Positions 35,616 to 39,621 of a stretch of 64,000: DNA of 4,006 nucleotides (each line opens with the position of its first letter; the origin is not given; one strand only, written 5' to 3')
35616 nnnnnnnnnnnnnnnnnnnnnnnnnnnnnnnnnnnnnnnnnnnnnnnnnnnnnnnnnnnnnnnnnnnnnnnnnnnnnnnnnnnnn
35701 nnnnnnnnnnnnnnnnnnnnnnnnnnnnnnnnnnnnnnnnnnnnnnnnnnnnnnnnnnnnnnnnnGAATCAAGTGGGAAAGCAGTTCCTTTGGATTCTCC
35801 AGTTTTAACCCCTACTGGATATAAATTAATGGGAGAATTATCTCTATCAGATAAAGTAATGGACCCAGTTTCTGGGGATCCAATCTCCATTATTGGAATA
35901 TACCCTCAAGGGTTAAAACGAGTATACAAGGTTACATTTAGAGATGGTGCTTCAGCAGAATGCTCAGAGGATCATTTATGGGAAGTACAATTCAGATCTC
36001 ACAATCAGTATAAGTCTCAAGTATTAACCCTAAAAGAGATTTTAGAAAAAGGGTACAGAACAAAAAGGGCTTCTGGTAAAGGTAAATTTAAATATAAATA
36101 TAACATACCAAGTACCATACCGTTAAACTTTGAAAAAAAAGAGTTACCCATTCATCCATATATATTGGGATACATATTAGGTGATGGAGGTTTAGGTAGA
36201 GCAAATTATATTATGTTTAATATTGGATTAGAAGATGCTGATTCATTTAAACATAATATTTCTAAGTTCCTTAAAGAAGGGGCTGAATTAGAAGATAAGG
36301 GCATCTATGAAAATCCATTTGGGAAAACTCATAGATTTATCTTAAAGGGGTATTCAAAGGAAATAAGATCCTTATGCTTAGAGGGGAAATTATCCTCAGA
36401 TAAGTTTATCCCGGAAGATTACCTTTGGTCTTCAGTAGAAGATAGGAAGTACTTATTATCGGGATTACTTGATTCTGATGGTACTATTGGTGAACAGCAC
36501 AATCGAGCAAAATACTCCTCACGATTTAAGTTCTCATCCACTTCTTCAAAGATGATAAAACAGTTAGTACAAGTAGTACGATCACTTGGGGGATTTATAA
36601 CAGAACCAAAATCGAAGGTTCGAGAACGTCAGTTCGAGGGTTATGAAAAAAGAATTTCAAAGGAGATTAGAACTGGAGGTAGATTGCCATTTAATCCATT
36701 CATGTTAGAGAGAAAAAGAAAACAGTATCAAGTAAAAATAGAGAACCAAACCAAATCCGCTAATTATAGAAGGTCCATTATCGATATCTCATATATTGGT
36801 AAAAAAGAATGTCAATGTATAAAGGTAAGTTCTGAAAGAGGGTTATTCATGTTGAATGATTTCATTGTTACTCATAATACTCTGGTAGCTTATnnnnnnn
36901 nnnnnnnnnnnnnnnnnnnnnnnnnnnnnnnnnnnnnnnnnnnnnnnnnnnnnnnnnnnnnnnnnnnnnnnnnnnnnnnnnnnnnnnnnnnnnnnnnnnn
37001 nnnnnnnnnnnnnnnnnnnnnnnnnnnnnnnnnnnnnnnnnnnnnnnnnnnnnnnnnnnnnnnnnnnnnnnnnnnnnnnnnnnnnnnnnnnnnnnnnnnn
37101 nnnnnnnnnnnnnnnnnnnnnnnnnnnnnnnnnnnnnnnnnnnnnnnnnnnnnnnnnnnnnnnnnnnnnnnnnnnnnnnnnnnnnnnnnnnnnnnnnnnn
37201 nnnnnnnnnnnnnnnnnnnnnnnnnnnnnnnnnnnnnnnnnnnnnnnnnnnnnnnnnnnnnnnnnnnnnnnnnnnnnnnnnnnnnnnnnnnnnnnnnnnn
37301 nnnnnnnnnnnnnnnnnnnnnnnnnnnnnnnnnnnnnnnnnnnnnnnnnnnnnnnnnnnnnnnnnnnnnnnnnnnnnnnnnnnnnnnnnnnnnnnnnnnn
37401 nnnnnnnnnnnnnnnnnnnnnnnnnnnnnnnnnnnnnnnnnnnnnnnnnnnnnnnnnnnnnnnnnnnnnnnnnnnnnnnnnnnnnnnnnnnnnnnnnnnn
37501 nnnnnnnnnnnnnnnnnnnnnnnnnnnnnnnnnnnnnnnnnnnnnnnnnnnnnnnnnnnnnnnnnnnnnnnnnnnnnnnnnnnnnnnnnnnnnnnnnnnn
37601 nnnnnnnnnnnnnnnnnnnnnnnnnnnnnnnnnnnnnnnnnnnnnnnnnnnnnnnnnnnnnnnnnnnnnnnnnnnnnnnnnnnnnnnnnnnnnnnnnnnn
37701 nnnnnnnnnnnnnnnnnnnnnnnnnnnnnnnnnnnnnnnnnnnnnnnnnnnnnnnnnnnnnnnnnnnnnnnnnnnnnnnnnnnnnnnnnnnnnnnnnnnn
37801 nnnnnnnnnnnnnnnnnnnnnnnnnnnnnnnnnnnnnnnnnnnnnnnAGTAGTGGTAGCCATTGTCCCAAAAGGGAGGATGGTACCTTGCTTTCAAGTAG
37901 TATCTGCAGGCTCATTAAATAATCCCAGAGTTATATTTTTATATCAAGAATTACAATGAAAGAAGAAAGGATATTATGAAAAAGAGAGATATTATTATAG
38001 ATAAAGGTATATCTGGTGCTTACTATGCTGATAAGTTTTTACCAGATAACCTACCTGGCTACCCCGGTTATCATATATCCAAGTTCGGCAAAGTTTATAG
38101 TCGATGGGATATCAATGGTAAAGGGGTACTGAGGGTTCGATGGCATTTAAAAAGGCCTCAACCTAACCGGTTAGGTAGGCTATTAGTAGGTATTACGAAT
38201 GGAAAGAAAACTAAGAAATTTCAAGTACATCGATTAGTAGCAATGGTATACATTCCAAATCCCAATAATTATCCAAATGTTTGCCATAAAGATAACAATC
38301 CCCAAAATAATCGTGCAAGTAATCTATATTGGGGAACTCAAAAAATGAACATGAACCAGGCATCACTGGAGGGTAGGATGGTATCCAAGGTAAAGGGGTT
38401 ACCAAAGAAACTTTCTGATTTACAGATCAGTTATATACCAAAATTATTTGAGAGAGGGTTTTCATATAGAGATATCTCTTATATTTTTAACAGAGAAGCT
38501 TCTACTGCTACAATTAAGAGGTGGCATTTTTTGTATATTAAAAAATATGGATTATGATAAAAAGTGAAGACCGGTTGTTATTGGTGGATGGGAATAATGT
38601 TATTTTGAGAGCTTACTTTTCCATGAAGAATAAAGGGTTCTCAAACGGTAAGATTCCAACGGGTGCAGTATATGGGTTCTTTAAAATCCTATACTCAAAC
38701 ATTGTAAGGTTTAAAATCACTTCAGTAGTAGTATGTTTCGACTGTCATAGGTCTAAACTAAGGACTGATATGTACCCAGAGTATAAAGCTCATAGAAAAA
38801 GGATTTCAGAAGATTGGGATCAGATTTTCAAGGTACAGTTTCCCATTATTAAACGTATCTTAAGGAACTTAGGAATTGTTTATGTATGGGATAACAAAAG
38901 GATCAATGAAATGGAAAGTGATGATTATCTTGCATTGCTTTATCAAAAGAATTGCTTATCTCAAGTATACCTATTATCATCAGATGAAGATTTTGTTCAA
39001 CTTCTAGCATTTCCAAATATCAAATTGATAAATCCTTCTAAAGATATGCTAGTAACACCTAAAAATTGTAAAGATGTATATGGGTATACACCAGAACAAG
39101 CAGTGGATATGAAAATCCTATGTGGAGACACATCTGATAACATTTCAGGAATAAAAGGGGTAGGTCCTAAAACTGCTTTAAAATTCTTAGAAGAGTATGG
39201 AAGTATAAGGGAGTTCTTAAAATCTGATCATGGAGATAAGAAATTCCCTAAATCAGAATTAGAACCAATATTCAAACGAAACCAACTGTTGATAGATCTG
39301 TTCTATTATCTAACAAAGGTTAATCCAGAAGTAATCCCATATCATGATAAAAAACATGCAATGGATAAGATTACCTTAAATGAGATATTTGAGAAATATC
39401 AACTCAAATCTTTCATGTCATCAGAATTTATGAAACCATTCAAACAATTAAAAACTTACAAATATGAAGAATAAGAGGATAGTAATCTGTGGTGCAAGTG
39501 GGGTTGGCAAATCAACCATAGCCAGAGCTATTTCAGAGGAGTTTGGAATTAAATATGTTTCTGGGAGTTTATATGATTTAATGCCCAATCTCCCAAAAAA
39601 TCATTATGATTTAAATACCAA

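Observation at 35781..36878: RecA P-loop intein with the class 3 (Ala1 plus Trp/Cys/Thr) signature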

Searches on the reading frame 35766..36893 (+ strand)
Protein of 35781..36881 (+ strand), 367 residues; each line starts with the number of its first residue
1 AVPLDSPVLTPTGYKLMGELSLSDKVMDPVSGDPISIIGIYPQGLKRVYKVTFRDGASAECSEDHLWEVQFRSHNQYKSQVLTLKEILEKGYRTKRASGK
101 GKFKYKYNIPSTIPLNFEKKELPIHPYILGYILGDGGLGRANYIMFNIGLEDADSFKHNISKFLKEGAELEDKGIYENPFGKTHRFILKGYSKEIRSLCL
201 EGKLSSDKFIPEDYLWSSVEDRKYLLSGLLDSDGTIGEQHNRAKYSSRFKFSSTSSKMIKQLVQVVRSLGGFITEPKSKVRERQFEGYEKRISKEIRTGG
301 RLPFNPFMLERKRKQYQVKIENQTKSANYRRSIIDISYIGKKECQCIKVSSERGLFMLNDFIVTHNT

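Call 3: search_protein_families(library=pfam, proteins=[window:35781-36878:+], max_evalue=0.1)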
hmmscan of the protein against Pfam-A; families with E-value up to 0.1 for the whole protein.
window:35781-36878:+ (366 aa): 2 families
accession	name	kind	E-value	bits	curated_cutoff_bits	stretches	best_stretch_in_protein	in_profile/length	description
PF05204.19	Hom_end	-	0.00027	21.5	21.1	1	214-270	6-57/110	Homing endonuclease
PF14528.11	LAGLIDADG_3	-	0.0013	19.3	22.5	1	224-288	5-64/82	LAGLIDADG-like domain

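Call 4: search_solved_structures(query=window:35781-36881:+, max_evalue=1, show_alignments=4)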
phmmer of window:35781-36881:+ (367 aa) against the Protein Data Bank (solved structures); distinct sequences matched with E-value up to 1: 10.
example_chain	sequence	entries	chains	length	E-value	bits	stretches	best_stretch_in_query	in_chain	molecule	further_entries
6riz_A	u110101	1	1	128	1.1e-09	41.1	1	2-73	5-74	gp41-1 intein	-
6qaz_A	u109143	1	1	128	6.8e-07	31.9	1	2-73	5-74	cyanophage-like gp41-1 intein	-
6bs8_A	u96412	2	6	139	0.00016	24.1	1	1-70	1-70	Replicative DNA helicase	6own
6rix_A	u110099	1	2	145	0.0028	20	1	2-77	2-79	Replicative DNA helicase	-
6riy_A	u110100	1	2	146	0.0029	20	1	2-77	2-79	Replicative DNA helicase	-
1dfa_A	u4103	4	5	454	0.51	12.6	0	208-300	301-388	PI-SCEI ENDONUCLEASE | ENDONUCLEASE PI-SCEI | PI-SCEI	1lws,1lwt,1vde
1um2_A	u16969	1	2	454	0.51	12.6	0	208-300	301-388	ENDONUCLEASE PI-SCEI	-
1ef0_A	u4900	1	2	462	0.56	12.5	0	208-300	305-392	PI-SCEI ENDONUCLEASE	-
1jva_A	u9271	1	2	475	0.58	12.4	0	208-300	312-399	VMA1-DERIVED HOMING ENDONUCLEASE X10SSS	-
8hr7_A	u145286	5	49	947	0.86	11.8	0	278-356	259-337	Archaeal ATPase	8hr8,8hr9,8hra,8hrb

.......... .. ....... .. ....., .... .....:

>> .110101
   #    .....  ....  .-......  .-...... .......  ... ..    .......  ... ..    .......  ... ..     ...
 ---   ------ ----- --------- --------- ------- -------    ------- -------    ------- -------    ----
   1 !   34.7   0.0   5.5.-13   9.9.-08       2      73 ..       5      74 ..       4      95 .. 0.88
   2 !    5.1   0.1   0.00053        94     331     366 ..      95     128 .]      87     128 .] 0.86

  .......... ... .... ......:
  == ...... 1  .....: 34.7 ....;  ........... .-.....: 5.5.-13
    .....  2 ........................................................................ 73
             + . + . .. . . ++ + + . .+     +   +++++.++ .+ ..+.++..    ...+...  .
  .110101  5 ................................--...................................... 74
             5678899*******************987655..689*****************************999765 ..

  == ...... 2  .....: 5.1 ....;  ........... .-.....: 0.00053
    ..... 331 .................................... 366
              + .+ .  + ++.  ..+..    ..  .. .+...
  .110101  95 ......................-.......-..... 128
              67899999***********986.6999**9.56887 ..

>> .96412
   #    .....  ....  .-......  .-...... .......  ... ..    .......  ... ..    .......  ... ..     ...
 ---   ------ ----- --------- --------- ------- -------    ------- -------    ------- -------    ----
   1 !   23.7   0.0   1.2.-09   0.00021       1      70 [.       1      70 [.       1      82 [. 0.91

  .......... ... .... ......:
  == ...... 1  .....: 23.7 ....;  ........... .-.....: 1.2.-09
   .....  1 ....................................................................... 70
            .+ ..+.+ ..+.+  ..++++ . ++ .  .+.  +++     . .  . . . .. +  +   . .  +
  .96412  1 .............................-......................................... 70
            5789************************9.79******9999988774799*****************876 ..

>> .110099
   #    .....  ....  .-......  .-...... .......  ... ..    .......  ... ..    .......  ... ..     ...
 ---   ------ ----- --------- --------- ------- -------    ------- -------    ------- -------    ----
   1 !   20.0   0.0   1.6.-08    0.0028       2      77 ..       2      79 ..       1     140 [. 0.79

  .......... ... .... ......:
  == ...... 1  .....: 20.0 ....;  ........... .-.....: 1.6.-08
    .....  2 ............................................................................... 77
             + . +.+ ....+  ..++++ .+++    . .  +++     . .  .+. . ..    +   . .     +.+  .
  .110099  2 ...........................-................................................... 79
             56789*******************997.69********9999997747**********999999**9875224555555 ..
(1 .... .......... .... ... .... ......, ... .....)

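Call 25: find_homologous_proteins(query=window:35781-36878:+, max_evalue=0.001)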
Query window:35781-36878:+ (366 aa): 123 proteins with E <= 0.001 among 2508 candidates; the best 120 are listed.
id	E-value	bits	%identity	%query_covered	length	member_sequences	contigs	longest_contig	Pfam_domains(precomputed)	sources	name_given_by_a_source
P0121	1.2e-69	253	43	100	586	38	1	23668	PF05204.20,PF14528.12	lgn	-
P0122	3.3e-68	248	42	100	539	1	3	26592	PF05204.20,PF14528.12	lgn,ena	-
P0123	2.4e-67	246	39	100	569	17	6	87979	PF05204.20,PF14528.12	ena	-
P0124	3.6e-66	242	41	100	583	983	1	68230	PF05204.20,PF14528.12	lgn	-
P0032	7.5e-61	224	100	30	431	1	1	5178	PF00154.28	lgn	-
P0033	1.0e-60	224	99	30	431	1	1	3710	PF00154.28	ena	-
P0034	8.6e-60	221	98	30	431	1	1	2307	PF00154.28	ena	-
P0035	5.2e-59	218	95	30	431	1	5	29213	PF00154.28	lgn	-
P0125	5.1e-51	192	37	100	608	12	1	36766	PF14528.12,PF02562.23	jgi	-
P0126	6.0e-50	188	37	100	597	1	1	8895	PF05204.20,PF13245.13,PF14528.12,PF02562.23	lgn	-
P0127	7.3e-50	188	37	100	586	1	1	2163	PF14528.12,PF02562.23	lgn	-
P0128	3.3e-49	186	36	100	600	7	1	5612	PF14528.12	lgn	-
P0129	1.3e-48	184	36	100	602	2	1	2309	PF05204.20,PF13604.13,PF13245.13,PF14528.12,PF02562.23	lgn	-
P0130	3.9e-47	179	36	99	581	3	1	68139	PF13604.13,PF13245.13,PF14528.12,PF02562.23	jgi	jgi:phosphate starvation-inducible PhoH-like protein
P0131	8.5e-47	178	34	100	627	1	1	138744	PF05204.20,PF13604.13,PF13245.13,PF14528.12,PF02562.23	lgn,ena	-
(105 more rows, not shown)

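Call 44: predict_structure(alignment_id=A1)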
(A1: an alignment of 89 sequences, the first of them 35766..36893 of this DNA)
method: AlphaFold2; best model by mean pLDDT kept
length: 376 residues; sequences in the alignment: 89
mean_pLDDT: 92.9   pTM: 0.92
mean pLDDT of the five models: 92.9, 92.4, 92.0, 92.0, 91.2
residues with pLDDT >= 90: 308; 70-90: 51; 50-70: 15; < 50: 2
segments of 3 or more residues with pLDDT < 50: none
pLDDT, mean of each block of 10 residues (from residue 1): 78 97 98 98 96 97 97 94 95 95 85 95 98 98 94 97 98 98 93 98 97 98 98 97 65 89 97 95 89 85 89 96 86 84 98 95 96 64
secondary structure, 60 per line:
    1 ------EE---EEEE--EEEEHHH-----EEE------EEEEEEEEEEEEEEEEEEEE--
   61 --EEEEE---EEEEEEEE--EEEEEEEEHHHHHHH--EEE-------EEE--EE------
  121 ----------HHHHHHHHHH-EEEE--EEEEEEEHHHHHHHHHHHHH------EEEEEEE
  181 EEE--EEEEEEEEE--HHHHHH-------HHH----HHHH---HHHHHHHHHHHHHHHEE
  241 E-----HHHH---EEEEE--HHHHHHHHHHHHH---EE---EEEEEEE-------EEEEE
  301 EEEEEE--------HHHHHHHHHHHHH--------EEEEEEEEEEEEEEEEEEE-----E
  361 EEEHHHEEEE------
elements in order: E12-15 E18-21 E30-32 E39-58 E63-67 E71-78 E81-88 H89-95 E98-100 E108-110 H131-140 E142-145 E148-154 H155-167 E174-183 E186-194 H197-202 H217-220 H224-238 E239-241 H247-250 E254-258 H261-273 E282-288 E296-306 H315-327 E336-354 E360-363 E367-370

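Call 47: fold_search(model_id=the predicted structure, library=pdb)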
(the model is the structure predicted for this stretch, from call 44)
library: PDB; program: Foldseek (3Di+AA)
matches with E <= 10: 787; with E <= 0.001: 32
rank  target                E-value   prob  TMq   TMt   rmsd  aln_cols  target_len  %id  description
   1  1ef0_A                2.1e-16  1.00  0.65  0.58   8.4       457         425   16  CRYSTAL STRUCTURE OF PI-SCEI MINIPRECURSOR (released 2000-06-07)
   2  1jva_B                2.6e-16  1.00  0.62  0.55   9.5       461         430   14  CRYSTAL STRUCTURE OF THE VMA1-DERIVED ENDONUCLEASE BEARING THE N AND C EXTEIN PROPEPTIDES (released 2002-08-29)
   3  7qsu                  6.3e-16  1.00  0.54  0.55   7.4       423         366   14  Crystal structure of homing endonuclease-associated TliVMA intein (C1A, d333-339) (released 2022-03-30)
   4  1vde_A                6.4e-15  1.00  0.63  0.56   8.6       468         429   14  PI-SCEI, A HOMING ENDONUCLEASE WITH PROTEIN SPLICING ACTIVITY (released 1998-04-08)
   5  1lwt_A                8.4e-15  1.00  0.66  0.57   9.1       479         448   14  Crystal structure of the intein homing endonuclease PI-SceI bound to its substrate DNA (Ca2+ free) (released 2002-09-27)
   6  1jva_A                9.9e-15  1.00  0.61  0.55   9.6       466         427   15  CRYSTAL STRUCTURE OF THE VMA1-DERIVED ENDONUCLEASE BEARING THE N AND C EXTEIN PROPEPTIDES (released 2002-08-29)
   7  1ef0_B                2.0e-14  1.00  0.61  0.58   9.6       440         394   16  CRYSTAL STRUCTURE OF PI-SCEI MINIPRECURSOR (released 2000-06-07)
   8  1um2_B                4.9e-14  1.00  0.61  0.56   9.6       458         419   16  Crystal Structure of the Vma1-Derived Endonuclease with the Ligated Extein Segment (released 2004-09-22)
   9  1vde_B                5.8e-14  1.00  0.61  0.55   9.5       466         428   16  PI-SCEI, A HOMING ENDONUCLEASE WITH PROTEIN SPLICING ACTIVITY (released 1998-04-08)
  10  1lws_A                1.3e-13  1.00  0.62  0.56   9.1       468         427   15  Crystal structure of the intein homing endonuclease PI-SceI bound to its recognition sequence (released 2002-09-27)
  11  1um2_A                1.6e-13  1.00  0.59  0.54  10.2       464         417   16  Crystal Structure of the Vma1-Derived Endonuclease with the Ligated Extein Segment (released 2004-09-22)
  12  7qss                  5.6e-13  1.00  0.53  0.47  10.0       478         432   13  Crystal structure of homing endonuclease-associated TliVMA intein (C1A) (released 2022-03-30)
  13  1dfa                  1.2e-12  1.00  0.65  0.61   5.8       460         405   14  CRYSTAL STRUCTURE OF PI-SCEI IN C2 SPACE GROUP (released 1999-12-08)
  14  7qst                  6.7e-11  1.00  0.54  0.56   9.2       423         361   14  Crystal structure of homing endonuclease-associated PhoVMA intein (C1A) (released 2022-03-30)
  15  2cw7                  1.1e-06  1.00  0.40  0.30  22.4       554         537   12  Crystal structure of intein homing endonuclease II (released 2006-04-18)
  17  6riz                  4.0e-05  1.00  0.18  0.51   6.4       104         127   25  Crystal structure of gp41-1 intein (C1A, F65W, D107C) (released 2020-04-29)
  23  6bs8_C                3.3e-04  1.00  0.18  0.51   5.0        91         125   23  The class 3 DnaB intein from Mycobacterium smegmatis (released 2018-11-21)
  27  6riy_B                5.1e-04  1.00  0.17  0.47   3.7        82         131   23  Crystal structure of MchDnaB-1 intein (N145AA) (released 2020-05-13)
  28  6bs8_A                6.0e-04  1.00  0.18  0.50   4.9        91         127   25  The class 3 DnaB intein from Mycobacterium smegmatis (released 2018-11-21)
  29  6riy_A                7.5e-04  1.00  0.18  0.49   3.6        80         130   24  Crystal structure of MchDnaB-1 intein (N145AA) (released 2020-05-13)
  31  6rix_A                9.8e-04  1.00  0.18  0.49   3.6        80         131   24  Crystal structure of MchDnaB-1 intein (released 2020-05-13)
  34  6rix_B                1.2e-03  1.00  0.18  0.49   3.6        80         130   24  Crystal structure of MchDnaB-1 intein (released 2020-05-13)
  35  6bs8_B                1.2e-03  1.00  0.18  0.50   5.3        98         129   21  The class 3 DnaB intein from Mycobacterium smegmatis (released 2018-11-21)
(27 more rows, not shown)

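Call 56: search_protein_families(library=ncbifam, proteins=[window:35781-36878:+], max_evalue=1)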
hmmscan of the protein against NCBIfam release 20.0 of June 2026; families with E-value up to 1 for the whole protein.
window:35781-36878:+ (366 aa): 4 families
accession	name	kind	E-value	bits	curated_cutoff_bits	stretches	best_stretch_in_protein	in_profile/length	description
NF045703.1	rSAM_Tes_intein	exception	0.00023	19.1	1700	1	106-274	358-511/1040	tetraether lipid synthase Tes, intein-containing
NF038162.1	RtcB_rel_intein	exception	0.0011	17.1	1150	1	111-140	226-255/961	intein-containing RtcB family protein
NF005852.0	PRK07773.1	equivalog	0.033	12.5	780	1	195-271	585-660/886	replicative DNA helicase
NF038098.1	GyrA_w_intein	exception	0.2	9.4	1850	1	200-270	314-381/1232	intein-containing DNA gyrase subunit A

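Call 64: search_protein_representatives(protein=window:35781-36878:+)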
Query: 366 residues. Proteins with E-value up to 0.001 (for the whole library): 16118; up to 1e-10: 11029; up to 1e-30: 3349. The best 150 are listed.
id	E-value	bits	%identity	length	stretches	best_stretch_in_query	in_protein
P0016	3.5e-242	819.1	99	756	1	1-366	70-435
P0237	5.1e-95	335.0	36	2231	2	3-366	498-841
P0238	6.1e-95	334.7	32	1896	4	4-366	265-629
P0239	6.1e-91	321.6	31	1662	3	5-366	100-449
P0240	6.1e-87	308.4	36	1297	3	2-366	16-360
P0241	1.5e-86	307.1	35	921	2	2-366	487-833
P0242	6.5e-85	301.8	40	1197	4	1-147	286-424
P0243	9.7e-85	301.2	36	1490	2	2-366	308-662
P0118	3.3e-84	299.4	37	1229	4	1-141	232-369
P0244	8.6e-84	298.1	36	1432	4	3-366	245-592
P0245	6.2e-83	295.2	37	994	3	1-366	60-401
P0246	9.6e-83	294.6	38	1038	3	1-366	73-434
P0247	3.5e-80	286.2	36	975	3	2-366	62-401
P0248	2.5e-79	283.4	35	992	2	1-366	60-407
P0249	5.7e-78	278.9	37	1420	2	1-366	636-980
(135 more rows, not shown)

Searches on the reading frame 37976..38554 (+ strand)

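Call 33: search_protein_families(library=phrogs, proteins=[window:37976-38554:+], max_evalue=0.00001)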
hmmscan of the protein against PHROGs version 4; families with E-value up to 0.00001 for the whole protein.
window:37976-38554:+ (193 aa): 6 families
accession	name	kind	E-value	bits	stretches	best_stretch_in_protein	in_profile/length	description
phrog_59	-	DNA, RNA and nucleotide metabolism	1.7e-31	111.1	1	26-189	143-278/423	HNH endonuclease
phrog_959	-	DNA, RNA and nucleotide metabolism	8.2e-27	94.6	1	26-147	11-124/138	HNH endonuclease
phrog_1492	-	DNA, RNA and nucleotide metabolism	1e-18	68.7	1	27-136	51-166/414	HNH endonuclease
phrog_37683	-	unknown function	9.9e-10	39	1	57-136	136-215/279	-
phrog_99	-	DNA, RNA and nucleotide metabolism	1.1e-07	32.8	1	74-141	153-217/383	HNH endonuclease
phrog_17657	-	DNA, RNA and nucleotide metabolism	1.2e-06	29.5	1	66-121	104-166/168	HNH endonuclease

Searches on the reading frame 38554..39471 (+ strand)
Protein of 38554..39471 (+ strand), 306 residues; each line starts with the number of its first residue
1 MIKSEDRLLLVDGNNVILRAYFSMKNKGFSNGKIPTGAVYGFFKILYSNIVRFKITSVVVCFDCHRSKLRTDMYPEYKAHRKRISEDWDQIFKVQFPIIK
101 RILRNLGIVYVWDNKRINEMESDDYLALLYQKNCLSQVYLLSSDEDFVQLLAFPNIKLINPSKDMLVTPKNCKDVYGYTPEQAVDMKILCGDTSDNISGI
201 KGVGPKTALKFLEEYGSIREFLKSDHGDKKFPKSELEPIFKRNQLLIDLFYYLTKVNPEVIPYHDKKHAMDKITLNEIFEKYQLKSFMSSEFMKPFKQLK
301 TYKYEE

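Call 33: search_protein_families(library=phrogs, proteins=[window:38554-39471:+], max_evalue=0.00001)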
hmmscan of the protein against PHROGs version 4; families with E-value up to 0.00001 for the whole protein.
window:38554-39471:+ (306 aa): 2 families
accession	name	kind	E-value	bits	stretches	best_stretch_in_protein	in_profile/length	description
phrog_107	-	DNA, RNA and nucleotide metabolism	7.9e-40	138.5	1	3-303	116-417/542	exonuclease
phrog_32545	-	unknown function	1.5e-09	38.8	1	9-152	4-144/186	-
